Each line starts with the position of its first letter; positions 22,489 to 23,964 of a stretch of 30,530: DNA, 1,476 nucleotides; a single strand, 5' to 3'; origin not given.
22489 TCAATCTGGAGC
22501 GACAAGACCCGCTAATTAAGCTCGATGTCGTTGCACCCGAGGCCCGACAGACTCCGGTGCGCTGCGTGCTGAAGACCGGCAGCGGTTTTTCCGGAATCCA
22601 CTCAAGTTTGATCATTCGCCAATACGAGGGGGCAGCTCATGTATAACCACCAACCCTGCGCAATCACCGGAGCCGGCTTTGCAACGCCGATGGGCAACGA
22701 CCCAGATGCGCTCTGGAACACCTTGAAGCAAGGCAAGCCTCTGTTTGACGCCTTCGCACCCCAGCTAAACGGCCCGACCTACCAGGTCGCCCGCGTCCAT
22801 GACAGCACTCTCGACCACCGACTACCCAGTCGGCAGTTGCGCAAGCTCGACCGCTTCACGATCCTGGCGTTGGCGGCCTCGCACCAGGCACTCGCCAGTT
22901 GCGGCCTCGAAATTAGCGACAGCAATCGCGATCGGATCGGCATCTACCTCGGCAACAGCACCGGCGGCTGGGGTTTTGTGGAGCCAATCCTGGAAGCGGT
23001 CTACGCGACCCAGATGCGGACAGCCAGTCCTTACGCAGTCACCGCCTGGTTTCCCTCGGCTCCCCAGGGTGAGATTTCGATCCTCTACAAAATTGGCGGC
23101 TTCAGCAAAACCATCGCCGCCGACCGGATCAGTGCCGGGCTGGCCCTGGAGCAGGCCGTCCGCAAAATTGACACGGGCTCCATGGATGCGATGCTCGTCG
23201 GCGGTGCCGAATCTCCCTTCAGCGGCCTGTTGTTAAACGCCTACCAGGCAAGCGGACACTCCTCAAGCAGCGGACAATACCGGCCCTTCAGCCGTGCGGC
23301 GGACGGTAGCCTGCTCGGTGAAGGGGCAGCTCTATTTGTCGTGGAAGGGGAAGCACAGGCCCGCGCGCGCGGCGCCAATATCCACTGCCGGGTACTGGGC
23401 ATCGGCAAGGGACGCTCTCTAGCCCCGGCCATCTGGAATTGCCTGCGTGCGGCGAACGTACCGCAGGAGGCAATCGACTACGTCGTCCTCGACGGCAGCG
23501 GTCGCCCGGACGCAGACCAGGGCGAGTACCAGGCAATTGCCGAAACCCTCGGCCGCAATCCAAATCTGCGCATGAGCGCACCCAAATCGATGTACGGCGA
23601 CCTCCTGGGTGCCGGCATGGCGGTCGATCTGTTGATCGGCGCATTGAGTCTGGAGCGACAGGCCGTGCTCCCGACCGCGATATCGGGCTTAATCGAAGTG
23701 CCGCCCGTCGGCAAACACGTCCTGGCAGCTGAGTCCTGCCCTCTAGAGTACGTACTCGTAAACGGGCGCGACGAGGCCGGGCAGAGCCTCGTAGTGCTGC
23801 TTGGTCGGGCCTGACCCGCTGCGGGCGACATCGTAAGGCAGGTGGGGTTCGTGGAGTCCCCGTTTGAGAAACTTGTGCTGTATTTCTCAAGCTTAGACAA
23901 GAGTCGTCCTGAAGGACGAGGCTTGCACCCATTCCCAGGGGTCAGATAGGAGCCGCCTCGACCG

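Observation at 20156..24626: Orphan ACP / ketosynthase / dead-KS (CLF-like) cassette bracketed by MarR and TetR regulators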

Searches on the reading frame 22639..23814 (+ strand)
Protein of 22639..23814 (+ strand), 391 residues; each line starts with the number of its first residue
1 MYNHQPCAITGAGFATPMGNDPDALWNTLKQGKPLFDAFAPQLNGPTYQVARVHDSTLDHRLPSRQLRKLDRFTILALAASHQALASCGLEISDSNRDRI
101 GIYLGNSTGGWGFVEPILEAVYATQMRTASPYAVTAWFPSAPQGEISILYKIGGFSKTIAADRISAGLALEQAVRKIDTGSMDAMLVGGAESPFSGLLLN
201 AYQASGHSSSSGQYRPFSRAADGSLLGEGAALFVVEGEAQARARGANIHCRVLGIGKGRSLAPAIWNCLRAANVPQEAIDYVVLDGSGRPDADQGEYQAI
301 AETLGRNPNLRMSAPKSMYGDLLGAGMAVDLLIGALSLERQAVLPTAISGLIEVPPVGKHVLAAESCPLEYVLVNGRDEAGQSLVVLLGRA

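Call 5: search_protein_families(library=pfam, proteins=[window:22639-23814:+], max_evalue=0.01)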
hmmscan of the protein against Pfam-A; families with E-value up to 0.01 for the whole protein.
window:22639-23814:+ (391 aa): 2 families
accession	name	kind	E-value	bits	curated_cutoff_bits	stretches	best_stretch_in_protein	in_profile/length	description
PF00109.32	ketoacyl-synt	-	3.2e-33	115.8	20.8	1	6-240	3-251/252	Beta-ketoacyl synthase, N-terminal domain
PF02801.28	Ketoacyl-synt_C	-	1e-12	48.6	20.8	1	258-347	24-116/119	Beta-ketoacyl synthase, C-terminal domain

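Call 6: search_protein_families(library=ncbifam, proteins=[window:22639-23814:+], max_evalue=0.01)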
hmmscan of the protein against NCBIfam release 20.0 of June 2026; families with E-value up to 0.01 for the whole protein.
window:22639-23814:+ (391 aa): 19 families
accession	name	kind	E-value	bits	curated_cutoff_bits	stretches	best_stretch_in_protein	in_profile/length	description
TIGR03150.1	fabF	equivalog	1.1e-54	185.8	493.75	1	8-347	4-364/407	beta-ketoacyl-ACP synthase II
NF005589.0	PRK07314.1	subfamily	1.8e-54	185.1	387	1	8-347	7-367/413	beta-ketoacyl-ACP synthase II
NF004970.0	PRK06333.1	subfamily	4.3e-42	144.4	525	1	7-347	6-376/424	beta-ketoacyl-ACP synthase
NF006434.0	PRK08722.1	equivalog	2e-40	138.9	759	1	8-346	7-367/414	beta-ketoacyl-ACP synthase II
NF006618.0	PRK09185.1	subfamily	7.6e-32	110.8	407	1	5-389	3-391/394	beta-ketoacyl-ACP synthase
NF006274.0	PRK08439.1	equivalog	9.5e-30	103.7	621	1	8-349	5-362/406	beta-ketoacyl-ACP synthase II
NF006587.0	PRK09116.1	equivalog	2.2e-28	99.2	470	1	8-334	5-348/408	beta-ketoacyl-ACP synthase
NF004618.0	PRK05952.1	equivalog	5.2e-28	98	455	1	9-390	6-382/384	beta-ketoacyl-ACP synthase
NF005916.1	PRK07910.1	equivalog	4.6e-27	95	560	1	8-365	15-390/418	KasA/KasB family beta-ketoacyl-ACP synthase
NF005490.0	PRK07103.1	equivalog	3.3e-26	92.3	445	1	5-346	4-368/414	polyketide beta-ketoacyl:acyl carrier protein synthase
NF005935.0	PRK07967.1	equivalog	1.1e-24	87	630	1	8-344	5-355/406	beta-ketoacyl-ACP synthase I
NF058662.1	cispenta_AmcF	equivalog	1e-23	84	325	1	7-353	2-329/369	cispentacin biosynthesis acyltransferase subunit AmcF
NF005084.0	PRK06519.1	equivalog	1.4e-19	70.5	320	1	144-347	155-362/397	beta-ketoacyl-ACP synthase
NF005076.0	PRK06501.1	equivalog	2.3e-18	66.3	629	1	174-346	186-377/425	beta-ketoacyl-ACP synthase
NF040607.1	mycolic_Pks13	equivalog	3.4e-13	48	2100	1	68-341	183-467/1680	polyketide synthase Pks13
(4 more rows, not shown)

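Call 9: find_encoding_contigs(protein=window:22639-23814:+, flank=10000, max_places=6)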
Protein window:22639-23814:+ (391 aa): 1 contig read that carries it; 1 place shown.
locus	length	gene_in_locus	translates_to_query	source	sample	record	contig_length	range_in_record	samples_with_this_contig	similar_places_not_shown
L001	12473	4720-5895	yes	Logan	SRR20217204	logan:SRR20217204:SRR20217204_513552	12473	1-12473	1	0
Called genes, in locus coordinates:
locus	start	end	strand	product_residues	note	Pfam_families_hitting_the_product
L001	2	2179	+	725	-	?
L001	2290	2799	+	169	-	PF25213:HVO_A0261_N (faint), PF13545:HTH_Crp_2 (faint), PF12802:MarR_2, PF01047:MarR, PF09339:HTH_IclR (weak)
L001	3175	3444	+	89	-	-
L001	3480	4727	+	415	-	PF00109:ketoacyl-synt, PF02801:Ketoacyl-synt_C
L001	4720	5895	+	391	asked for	PF00109:ketoacyl-synt, PF02801:Ketoacyl-synt_C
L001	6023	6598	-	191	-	PF00440:TetR_N, PF17938:TetR_C_29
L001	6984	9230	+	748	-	PF00488:MutS_V, PF20297:MSSS, PF01713:Smr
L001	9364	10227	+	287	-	PF00535:Glycos_transf_2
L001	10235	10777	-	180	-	-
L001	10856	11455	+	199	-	PF12787:EcsC (weak)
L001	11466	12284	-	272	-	PF13527:Acetyltransf_9 (faint), PF00583:Acetyltransf_1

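Call 10: find_homologous_proteins(query=window:22639-23814:+, max_evalue=0.00001)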
Query window:22639-23814:+ (391 aa): 300 proteins with E <= 0.00001 among 8000 candidates; the best 120 are listed.
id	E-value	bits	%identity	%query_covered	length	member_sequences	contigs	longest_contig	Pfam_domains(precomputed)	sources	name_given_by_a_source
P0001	5.7e-257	870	100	100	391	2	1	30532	PF00109.33,PF02801.29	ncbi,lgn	-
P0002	7.2e-130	452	55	99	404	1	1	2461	PF00109.33,PF02801.29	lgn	-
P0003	2.4e-128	447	55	100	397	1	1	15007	PF00109.33,PF02801.29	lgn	-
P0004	1.4e-125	438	53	100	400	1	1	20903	PF00109.33,PF02801.29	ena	-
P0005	3.1e-125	436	53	99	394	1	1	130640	PF00109.33,PF02801.29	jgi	jgi:3-oxoacyl-[acyl-carrier-protein] synthase II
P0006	7.2e-125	435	53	100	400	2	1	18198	PF00109.33,PF02801.29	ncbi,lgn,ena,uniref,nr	ncbi:beta-ketoacyl-[acyl-carrier-protein] synthase family protein [Dolichospermum circinale]|uniref:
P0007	1.2e-124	434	53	100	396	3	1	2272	PF00109.33,PF02801.29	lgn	-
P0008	2.8e-124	433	54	100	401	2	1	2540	PF00109.33,PF00108.30,PF02801.29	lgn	-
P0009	1.2e-123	431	53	100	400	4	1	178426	PF00109.33,PF02801.29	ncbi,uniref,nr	ncbi:beta-ketoacyl-[acyl-carrier-protein] synthase family protein [Nostoc sp. PA-18-2419]|uniref:bet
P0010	8.2e-122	425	51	100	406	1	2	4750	PF00109.33,PF02801.29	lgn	-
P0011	1.2e-117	411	52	98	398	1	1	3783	PF00109.33,PF02801.29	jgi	jgi:3-oxoacyl-[acyl-carrier-protein] synthase II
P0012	2.0e-117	411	50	99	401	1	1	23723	PF00109.33,PF02801.29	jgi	jgi:3-oxoacyl-[acyl-carrier-protein] synthase II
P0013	1.2e-116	408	50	98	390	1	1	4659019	PF00109.33,PF02801.29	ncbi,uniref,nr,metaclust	ncbi:beta-ketoacyl-[acyl-carrier-protein] synthase family protein [Gloeobacter violaceus]|uniref:Gll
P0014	4.5e-112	393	50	99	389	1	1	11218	PF00109.33,PF02801.29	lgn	-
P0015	3.7e-111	390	48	99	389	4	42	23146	PF00109.33,PF02801.29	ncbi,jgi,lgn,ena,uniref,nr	ncbi:MAG: hypothetical protein IM473_14580 [Microcystis sp. M015S2]|jgi:3-oxoacyl-(acyl-carrier-prot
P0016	3.7e-111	390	47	98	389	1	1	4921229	PF00109.33,PF02801.29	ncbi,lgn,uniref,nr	ncbi:beta-ketoacyl-[acyl-carrier-protein] synthase family protein [Gloeobacter morelensis]|uniref:Be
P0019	1.2e-98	349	48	98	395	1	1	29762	PF00109.33,PF02801.29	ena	-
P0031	2.9e-63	232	38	97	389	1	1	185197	PF00109.33,PF02801.29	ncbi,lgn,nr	ncbi:MAG: beta-ketoacyl synthase N-terminal-like domain-containing protein [Chlamydiales bacterium]|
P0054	6.2e-29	119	31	95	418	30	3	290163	PF00109.33,PF02801.29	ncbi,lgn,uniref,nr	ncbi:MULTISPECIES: beta-ketoacyl synthase N-terminal-like domain-containing protein [Streptomyces]|u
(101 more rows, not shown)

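Call 11: find_encoding_contigs(protein=P0013, flank=10000, max_places=2)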
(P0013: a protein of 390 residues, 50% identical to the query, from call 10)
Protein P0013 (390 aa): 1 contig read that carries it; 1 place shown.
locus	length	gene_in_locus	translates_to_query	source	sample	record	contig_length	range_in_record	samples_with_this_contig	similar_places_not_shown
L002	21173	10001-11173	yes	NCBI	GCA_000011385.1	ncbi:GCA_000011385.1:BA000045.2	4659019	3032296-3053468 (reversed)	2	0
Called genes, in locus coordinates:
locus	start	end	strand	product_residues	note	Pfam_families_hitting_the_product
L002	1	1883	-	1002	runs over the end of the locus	PF02463:SMC_N, PF13175:AAA_15 (weak), PF13304:AAA_21 (faint), PF13476:AAA_23, PF13555:AAA_29 (weak), PF04423:Rad50_zn_hook, PF13558:SbcC_Walker_B (weak)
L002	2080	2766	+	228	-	-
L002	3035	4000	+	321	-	PF00126:HTH_1, PF03466:LysR_substrate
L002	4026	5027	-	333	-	PF08240:ADH_N, PF00107:ADH_zinc_N, PF13602:ADH_zinc_N_2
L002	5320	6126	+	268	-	PF00106:adh_short, PF01370:Epimerase (weak), PF08659:KR, PF13561:adh_short_C2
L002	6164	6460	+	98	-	PF03992:ABM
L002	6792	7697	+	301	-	PF00126:HTH_1, PF12849:PBP_like_2 (faint), PF03466:LysR_substrate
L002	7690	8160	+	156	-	PF22381:Staph_reg_Sar_Rot, PF12802:MarR_2, PF01047:MarR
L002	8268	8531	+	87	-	PF00550:PP-binding (weak)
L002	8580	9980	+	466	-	PF00109:ketoacyl-synt, PF02801:Ketoacyl-synt_C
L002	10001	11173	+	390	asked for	PF00109:ketoacyl-synt, PF02801:Ketoacyl-synt_C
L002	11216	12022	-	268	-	PF22624:AASDHPPT_N, PF01648:ACPS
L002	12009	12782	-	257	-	PF00975:Thioesterase, PF12697:Abhydrolase_6 (weak)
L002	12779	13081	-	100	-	PF00550:PP-binding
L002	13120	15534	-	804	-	PF08659:KR, PF00106:adh_short, PF13561:adh_short_C2 (weak), PF21089:PKS_DH_N, PF14765:PS-DH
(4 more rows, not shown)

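Call 12: find_encoding_contigs(protein=P0009, flank=10000, max_places=2)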
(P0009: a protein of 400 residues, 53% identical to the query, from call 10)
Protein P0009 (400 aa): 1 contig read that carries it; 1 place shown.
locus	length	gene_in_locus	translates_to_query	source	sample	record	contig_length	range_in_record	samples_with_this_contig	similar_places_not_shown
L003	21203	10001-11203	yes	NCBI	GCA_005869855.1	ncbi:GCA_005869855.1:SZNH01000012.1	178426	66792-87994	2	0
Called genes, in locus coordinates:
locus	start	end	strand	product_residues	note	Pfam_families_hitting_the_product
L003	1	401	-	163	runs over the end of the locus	PF00501:AMP-binding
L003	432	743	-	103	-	PF00501:AMP-binding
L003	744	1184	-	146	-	PF00501:AMP-binding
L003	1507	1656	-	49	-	-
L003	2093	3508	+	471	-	PF04055:Radical_SAM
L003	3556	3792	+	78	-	PF00550:PP-binding (weak)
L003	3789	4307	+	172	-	PF03364:Polyketide_cyc (weak)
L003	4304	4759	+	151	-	-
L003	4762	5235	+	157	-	-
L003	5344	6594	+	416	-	PF00890:FAD_binding_2 (faint), PF01266:DAO (faint), PF01494:FAD_binding_3, PF05834:Lycopene_cycl (faint), PF07992:Pyr_redox_2, PF12831:FAD_oxidored, PF13450:NAD_binding_8 (faint), PF04820:Trp_halogenase (weak)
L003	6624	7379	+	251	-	PF09365:DUF2461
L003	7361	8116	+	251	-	PF04199:Cyclase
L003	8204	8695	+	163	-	-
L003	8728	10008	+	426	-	PF00109:ketoacyl-synt, PF02801:Ketoacyl-synt_C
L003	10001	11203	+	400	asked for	PF00109:ketoacyl-synt, PF02801:Ketoacyl-synt_C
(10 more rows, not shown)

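Call 13: find_encoding_contigs(protein=P0015, flank=10000, max_places=2)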
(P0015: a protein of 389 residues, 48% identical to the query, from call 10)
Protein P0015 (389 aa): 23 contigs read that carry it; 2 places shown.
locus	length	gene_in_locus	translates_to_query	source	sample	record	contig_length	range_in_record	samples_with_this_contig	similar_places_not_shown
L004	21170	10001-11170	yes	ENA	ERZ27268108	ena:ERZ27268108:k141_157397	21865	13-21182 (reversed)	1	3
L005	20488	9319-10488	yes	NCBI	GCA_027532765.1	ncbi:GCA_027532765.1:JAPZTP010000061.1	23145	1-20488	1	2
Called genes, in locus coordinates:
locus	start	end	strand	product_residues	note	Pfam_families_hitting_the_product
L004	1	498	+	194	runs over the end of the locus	PF13358:DDE_3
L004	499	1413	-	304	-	PF01609:DDE_Tnp_1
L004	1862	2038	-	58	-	-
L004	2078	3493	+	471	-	PF04055:Radical_SAM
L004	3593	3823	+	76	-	PF00550:PP-binding (weak)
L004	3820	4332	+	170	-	-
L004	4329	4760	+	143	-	PF10604:Polyketide_cyc2 (weak), PF03364:Polyketide_cyc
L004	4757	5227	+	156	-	-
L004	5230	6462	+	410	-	PF00070:Pyr_redox (faint), PF00890:FAD_binding_2 (faint), PF01266:DAO (faint), PF01494:FAD_binding_3, PF03486:HI0933_like (faint), PF07992:Pyr_redox_2, PF12831:FAD_oxidored, PF13450:NAD_binding_8 (weak), +1 more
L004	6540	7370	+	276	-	PF09365:DUF2461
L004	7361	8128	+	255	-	PF04199:Cyclase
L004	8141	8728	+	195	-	-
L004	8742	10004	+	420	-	PF00109:ketoacyl-synt, PF02801:Ketoacyl-synt_C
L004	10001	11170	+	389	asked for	PF00109:ketoacyl-synt, PF02801:Ketoacyl-synt_C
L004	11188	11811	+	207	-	PF02798:GST_N, PF13417:GST_N_3, PF13409:GST_N_2, PF22441:CLIC-like_N (weak)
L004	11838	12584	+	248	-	PF13417:GST_N_3, PF10568:Tom37, PF13409:GST_N_2, PF17172:GST_N_4, PF00043:GST_C (weak)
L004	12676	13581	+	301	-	PF13409:GST_N_2, PF13417:GST_N_3 (faint), PF00043:GST_C (weak), PF13410:GST_C_2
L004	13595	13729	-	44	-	-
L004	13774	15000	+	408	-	PF00083:Sugar_tr, PF07690:MFS_1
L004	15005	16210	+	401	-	PF00364:Biotin_lipoyl (faint), PF25917:BSH_RND, PF25973:BSH_CzcB (faint), PF25984:BSH_YknX (weak), PF25881:HH_YBHG (faint)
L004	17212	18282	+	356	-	PF13551:HTH_29 (weak), PF13592:HTH_33, PF13358:DDE_3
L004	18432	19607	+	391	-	PF02687:FtsX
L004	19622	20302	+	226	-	PF00005:ABC_tran, PF02463:SMC_N (weak), PF13304:AAA_21 (faint)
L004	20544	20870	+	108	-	-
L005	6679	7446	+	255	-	PF04199:Cyclase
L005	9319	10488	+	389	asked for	PF00109:ketoacyl-synt, PF02801:Ketoacyl-synt_C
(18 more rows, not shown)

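Call 15: search_solved_structures(query=window:22639-23814:+, max_evalue=1e-10, show_alignments=2)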
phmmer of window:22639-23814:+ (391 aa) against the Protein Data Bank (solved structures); distinct sequences matched with E-value up to 1e-10: 77 (the best 60 are shown).
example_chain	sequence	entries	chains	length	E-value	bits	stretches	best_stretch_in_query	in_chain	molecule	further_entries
3o04_A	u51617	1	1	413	5.3e-45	157.5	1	7-347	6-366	beta-keto-acyl carrier protein synthase II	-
5sxo_A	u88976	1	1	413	9e-45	156.7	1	7-347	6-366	3-oxoacyl-[acyl-carrier-protein] synthase 2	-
2gqd_A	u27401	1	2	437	3.7e-41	144.8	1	5-378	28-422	3-oxoacyl-[acyl-carrier-protein] synthase 2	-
4ls5_A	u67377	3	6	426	5.2e-38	134.5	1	7-349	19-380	3-oxoacyl-[acyl-carrier-protein] synthase 2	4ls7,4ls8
4ls6_A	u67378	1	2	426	7.1e-38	134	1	7-349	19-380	3-oxoacyl-[acyl-carrier-protein] synthase 2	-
9lpl_A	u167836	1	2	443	8.4e-38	133.8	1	6-347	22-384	3-oxoacyl-[acyl-carrier-protein] synthase 2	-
2gfv_A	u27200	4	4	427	1.1e-37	133.4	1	7-347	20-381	3-oxoacyl-[acyl-carrier-protein] synthase 2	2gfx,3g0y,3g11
3hnz_A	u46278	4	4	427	2.3e-37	132.4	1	7-347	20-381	3-oxoacyl-[acyl-carrier-protein] synthase 2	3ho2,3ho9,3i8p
6okg_A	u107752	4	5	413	2.4e-37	132.2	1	7-347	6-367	3-oxoacyl-[acyl-carrier-protein] synthase 2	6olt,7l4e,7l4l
2gfw_A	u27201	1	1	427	2.6e-37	132.1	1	7-347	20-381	3-oxoacyl-[acyl-carrier-protein] synthase 2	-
1b3n_A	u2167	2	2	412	2.7e-37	132.1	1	7-347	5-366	PROTEIN (KETOACYL ACYL CARRIER PROTEIN SYNTHASE 2) | BETA-KETOACYL ACP SYNTHASE II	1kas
4r8e_A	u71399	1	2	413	4e-37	131.6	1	7-347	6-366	3-oxoacyl-[acyl-carrier-protein] synthase 2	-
8cou_A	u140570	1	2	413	1.3e-36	129.8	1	7-346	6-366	3-oxoacyl-[acyl-carrier-protein] synthase 2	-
4jb6_A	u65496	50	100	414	1.3e-36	129.8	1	7-346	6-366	3-oxoacyl-[acyl-carrier-protein] synthase 2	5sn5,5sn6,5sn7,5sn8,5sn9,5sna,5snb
7oc0_A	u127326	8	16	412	2e-36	129.2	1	7-346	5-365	3-oxoacyl-[acyl-carrier-protein] synthase 2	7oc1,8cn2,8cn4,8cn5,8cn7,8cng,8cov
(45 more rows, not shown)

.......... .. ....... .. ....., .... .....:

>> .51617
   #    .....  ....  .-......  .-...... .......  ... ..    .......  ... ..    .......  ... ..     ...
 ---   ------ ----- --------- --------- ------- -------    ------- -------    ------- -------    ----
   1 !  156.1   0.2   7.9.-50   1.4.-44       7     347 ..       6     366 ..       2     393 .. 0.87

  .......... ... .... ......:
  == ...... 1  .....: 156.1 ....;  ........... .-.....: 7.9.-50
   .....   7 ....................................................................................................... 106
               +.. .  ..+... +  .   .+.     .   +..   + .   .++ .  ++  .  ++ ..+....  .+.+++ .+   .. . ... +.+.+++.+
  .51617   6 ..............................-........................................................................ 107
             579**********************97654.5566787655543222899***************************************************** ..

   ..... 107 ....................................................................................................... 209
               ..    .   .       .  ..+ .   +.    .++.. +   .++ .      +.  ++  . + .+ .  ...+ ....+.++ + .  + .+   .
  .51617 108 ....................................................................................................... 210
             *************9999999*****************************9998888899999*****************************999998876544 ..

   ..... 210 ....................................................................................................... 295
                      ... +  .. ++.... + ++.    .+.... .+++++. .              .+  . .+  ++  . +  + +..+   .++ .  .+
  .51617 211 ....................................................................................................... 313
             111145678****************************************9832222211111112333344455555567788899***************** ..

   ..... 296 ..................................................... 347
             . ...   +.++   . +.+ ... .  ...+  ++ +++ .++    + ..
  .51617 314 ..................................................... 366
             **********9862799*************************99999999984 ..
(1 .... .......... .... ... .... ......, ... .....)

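Call 21: find_encoding_contigs(protein=P0016, flank=10000, max_places=1)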
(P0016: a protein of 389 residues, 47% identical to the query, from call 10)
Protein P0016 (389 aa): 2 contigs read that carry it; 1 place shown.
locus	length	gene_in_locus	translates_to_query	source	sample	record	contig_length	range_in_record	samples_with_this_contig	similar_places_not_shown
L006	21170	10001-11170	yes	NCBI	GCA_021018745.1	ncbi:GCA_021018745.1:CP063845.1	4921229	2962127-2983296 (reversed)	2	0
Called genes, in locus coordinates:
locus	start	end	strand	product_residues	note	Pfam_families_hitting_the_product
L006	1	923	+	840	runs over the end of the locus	PF00521:DNA_topoisoIV, PF03989:DNA_gyraseA_C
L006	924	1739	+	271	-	PF03476:MOSC_N, PF03473:MOSC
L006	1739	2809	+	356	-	PF01180:DHO_dh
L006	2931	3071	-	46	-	-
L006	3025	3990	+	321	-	PF00126:HTH_1, PF03466:LysR_substrate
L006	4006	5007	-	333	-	PF08240:ADH_N, PF00107:ADH_zinc_N, PF13602:ADH_zinc_N_2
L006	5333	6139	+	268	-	PF00106:adh_short, PF01370:Epimerase (weak), PF08659:KR, PF13561:adh_short_C2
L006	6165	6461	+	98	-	PF03992:ABM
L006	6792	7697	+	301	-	PF00126:HTH_1, PF12849:PBP_like_2 (faint), PF03466:LysR_substrate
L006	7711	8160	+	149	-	PF22381:Staph_reg_Sar_Rot, PF12802:MarR_2, PF01047:MarR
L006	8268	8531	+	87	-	PF00550:PP-binding (weak)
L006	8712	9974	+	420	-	PF00109:ketoacyl-synt, PF02801:Ketoacyl-synt_C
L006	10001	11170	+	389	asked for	PF00109:ketoacyl-synt, PF02801:Ketoacyl-synt_C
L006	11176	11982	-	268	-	PF22624:AASDHPPT_N, PF01648:ACPS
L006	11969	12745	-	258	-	PF00975:Thioesterase, PF12697:Abhydrolase_6 (weak)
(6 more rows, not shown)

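Call 22: find_encoding_contigs(protein=P0005, flank=10000, max_places=1)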
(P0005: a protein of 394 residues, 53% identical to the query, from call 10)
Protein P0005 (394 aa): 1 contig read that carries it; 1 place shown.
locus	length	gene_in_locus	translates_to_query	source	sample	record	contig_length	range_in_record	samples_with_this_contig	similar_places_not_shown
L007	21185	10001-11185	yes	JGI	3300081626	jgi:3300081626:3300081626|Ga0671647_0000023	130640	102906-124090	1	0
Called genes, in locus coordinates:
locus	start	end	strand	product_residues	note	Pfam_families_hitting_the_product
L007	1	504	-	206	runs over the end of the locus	PF01965:DJ-1_PfpI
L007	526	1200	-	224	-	-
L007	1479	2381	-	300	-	PF00126:HTH_1, PF03466:LysR_substrate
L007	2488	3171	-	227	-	-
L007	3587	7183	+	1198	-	PF00931:NB-ARC, PF23409:Beta-prop_EML, PF23414:Beta-prop_EML_2, PF24105:Beta-prop_CAF1B_HIR1, PF24780:WD40_MABP1-WDR62_1st, PF24807:WD40_CDC20-Fz, PF24814:WD40_Prp19, PF24817:WD40_WDHD1_1st, +165 more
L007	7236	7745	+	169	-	PF22381:Staph_reg_Sar_Rot, PF12802:MarR_2, PF01047:MarR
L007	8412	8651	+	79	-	PF00550:PP-binding (weak)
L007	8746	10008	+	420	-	PF00109:ketoacyl-synt, PF02801:Ketoacyl-synt_C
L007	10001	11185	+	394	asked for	PF00109:ketoacyl-synt, PF02801:Ketoacyl-synt_C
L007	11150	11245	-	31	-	-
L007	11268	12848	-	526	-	PF07690:MFS_1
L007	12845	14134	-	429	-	PF00364:Biotin_lipoyl (faint), PF25885:HH_EMRA (faint), PF25917:BSH_RND, PF25919:BSH_CusB (faint), PF25876:HH_MFP_RND, PF25954:Beta-barrel_RND_2 (weak), PF25963:Beta-barrel_AAEA (weak)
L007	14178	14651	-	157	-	PF12680:SnoaL_2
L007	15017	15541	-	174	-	-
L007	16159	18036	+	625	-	PF00128:Alpha-amylase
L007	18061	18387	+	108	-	PF00199:Catalase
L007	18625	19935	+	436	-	PF00070:Pyr_redox (faint), PF01266:DAO (faint), PF03486:HI0933_like (faint), PF07992:Pyr_redox_2, PF13450:NAD_binding_8 (faint), PF13454:NAD_binding_9 (faint)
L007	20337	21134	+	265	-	PF00106:adh_short, PF08659:KR, PF23441:SDR (weak), PF13561:adh_short_C2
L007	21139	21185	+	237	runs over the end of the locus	PF02525:Flavodoxin_2 (weak), PF03358:FMN_red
